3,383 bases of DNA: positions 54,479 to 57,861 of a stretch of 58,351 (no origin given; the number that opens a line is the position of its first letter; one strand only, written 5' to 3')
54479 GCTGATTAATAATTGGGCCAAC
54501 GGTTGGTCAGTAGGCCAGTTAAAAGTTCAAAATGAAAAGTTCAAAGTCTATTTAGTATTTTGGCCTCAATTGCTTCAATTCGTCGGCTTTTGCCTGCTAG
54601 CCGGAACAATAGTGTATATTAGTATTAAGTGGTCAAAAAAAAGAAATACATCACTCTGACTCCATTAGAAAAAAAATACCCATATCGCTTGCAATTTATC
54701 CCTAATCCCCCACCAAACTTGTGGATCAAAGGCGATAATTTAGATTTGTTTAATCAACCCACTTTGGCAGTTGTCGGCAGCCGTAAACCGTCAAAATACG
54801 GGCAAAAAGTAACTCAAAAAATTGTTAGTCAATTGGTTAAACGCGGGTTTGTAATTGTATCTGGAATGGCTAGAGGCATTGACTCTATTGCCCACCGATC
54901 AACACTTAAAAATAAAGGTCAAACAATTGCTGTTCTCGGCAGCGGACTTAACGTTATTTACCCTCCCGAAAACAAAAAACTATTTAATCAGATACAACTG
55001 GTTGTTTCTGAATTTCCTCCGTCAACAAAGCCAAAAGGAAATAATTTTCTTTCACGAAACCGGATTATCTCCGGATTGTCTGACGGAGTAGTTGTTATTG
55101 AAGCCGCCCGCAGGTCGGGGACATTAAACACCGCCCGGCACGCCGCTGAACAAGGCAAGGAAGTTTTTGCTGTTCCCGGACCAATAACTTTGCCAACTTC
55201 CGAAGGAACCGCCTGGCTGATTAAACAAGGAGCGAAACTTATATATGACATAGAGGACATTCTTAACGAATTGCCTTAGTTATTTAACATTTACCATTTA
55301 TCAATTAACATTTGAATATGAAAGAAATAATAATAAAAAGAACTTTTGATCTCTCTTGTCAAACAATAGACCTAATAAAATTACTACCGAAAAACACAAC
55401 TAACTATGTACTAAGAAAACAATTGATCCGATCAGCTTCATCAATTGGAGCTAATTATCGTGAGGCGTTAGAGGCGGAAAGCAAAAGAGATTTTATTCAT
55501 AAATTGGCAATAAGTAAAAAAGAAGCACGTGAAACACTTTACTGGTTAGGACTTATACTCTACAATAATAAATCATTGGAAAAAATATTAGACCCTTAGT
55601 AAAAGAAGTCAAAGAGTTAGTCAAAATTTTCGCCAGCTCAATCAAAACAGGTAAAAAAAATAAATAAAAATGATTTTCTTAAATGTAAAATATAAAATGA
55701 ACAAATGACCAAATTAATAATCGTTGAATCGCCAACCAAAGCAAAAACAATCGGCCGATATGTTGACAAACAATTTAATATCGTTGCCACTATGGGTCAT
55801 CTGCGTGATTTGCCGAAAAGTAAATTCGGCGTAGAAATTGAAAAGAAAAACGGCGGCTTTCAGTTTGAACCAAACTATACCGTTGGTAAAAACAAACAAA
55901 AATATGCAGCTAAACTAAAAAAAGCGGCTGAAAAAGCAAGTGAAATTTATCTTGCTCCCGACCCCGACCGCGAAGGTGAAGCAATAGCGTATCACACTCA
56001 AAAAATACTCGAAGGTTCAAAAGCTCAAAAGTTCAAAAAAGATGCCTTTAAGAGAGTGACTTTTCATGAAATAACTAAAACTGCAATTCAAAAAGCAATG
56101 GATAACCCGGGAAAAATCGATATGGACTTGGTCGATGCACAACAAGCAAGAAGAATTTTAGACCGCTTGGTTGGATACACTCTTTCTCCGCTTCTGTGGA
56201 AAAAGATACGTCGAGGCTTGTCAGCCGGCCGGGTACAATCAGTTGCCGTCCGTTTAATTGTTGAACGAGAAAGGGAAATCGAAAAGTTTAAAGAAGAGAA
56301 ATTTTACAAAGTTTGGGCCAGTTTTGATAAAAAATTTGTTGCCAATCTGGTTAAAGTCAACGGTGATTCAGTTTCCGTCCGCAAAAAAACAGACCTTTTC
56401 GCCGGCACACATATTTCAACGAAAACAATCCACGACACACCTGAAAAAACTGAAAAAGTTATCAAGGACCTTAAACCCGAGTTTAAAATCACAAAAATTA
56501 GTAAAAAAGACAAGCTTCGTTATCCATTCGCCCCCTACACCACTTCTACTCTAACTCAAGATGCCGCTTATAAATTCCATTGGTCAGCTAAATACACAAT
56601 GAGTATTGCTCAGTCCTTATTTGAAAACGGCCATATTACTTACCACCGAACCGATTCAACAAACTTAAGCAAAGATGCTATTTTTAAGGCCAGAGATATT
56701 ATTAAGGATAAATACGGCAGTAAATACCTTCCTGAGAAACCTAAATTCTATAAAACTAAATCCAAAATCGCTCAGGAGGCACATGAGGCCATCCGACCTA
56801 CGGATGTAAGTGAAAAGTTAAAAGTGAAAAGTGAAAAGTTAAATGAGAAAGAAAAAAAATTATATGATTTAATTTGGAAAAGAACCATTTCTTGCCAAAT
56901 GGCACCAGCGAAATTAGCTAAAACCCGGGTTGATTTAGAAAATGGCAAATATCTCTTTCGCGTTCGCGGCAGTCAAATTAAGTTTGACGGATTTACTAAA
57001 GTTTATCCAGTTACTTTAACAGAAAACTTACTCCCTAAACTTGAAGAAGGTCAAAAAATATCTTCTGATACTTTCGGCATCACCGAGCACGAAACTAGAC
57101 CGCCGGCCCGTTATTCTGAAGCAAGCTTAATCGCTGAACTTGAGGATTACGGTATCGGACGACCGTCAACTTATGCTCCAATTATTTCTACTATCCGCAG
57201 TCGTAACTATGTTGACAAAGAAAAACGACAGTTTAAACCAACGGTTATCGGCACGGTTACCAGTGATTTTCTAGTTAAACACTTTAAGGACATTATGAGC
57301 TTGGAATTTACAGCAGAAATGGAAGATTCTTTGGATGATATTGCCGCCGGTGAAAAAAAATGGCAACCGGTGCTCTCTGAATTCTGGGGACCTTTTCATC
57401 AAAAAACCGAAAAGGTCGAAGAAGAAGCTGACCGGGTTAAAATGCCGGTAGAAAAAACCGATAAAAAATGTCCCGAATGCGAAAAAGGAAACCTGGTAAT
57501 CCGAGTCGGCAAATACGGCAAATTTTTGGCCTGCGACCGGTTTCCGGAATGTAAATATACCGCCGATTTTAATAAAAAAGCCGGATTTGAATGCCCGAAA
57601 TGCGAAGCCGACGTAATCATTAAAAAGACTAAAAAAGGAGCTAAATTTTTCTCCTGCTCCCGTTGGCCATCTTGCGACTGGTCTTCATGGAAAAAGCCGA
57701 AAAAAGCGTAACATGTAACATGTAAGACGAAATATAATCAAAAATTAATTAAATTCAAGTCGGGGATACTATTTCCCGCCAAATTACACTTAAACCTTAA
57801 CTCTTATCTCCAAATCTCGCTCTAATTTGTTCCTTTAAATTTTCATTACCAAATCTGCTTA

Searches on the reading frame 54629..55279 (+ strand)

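Call 63: search_protein_families(library=pfam, proteins=[window:54629-55279:+], max_evalue=0.001)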
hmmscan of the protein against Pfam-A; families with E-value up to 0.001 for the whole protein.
window:54629-55279:+ (216 aa): 2 families
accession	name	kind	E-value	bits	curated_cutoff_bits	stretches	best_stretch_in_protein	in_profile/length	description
PF02481.21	DNA_processg_A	-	3.4e-78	262.1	29.6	1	2-206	2-211/212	DNA recombination-mediator protein A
PF18306.6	LDcluster4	-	2e-06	28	26.3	1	45-183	3-124/151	SLOG cluster4 family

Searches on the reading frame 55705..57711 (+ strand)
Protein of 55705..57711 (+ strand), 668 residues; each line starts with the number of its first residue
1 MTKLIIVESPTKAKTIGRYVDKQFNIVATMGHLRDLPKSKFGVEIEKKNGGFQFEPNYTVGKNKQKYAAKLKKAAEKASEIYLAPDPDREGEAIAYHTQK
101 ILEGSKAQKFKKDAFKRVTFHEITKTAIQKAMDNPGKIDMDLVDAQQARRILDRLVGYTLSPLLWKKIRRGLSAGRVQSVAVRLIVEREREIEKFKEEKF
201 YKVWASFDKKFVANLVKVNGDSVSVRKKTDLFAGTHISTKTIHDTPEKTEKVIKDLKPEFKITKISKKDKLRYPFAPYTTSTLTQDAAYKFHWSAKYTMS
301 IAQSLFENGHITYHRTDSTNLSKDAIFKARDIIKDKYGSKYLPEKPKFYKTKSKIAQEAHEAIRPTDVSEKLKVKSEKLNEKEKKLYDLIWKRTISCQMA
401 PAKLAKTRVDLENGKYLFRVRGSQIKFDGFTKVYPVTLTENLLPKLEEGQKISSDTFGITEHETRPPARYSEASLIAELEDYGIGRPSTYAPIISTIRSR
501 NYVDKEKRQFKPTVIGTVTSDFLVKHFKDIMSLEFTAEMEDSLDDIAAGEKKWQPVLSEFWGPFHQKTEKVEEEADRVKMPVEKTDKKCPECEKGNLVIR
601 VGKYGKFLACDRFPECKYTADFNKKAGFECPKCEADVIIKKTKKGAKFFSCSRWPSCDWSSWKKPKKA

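Call 63: search_protein_families(library=pfam, proteins=[window:55705-57711:+], max_evalue=0.001)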
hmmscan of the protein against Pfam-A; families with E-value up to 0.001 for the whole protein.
window:55705-57711:+ (668 aa): 3 families
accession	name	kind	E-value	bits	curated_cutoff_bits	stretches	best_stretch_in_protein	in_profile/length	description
PF01131.25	Topoisom_bac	-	3.9e-126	421.8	35.1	1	138-557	2-410/411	DNA topoisomerase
PF01396.24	Zn_ribbon_Top1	-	4.6e-24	84.4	32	2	587-624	2-38/39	Topoisomerase DNA binding C4 zinc finger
PF01751.28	Toprim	-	5.1e-21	75.1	23.1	1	3-123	1-96/96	Toprim domain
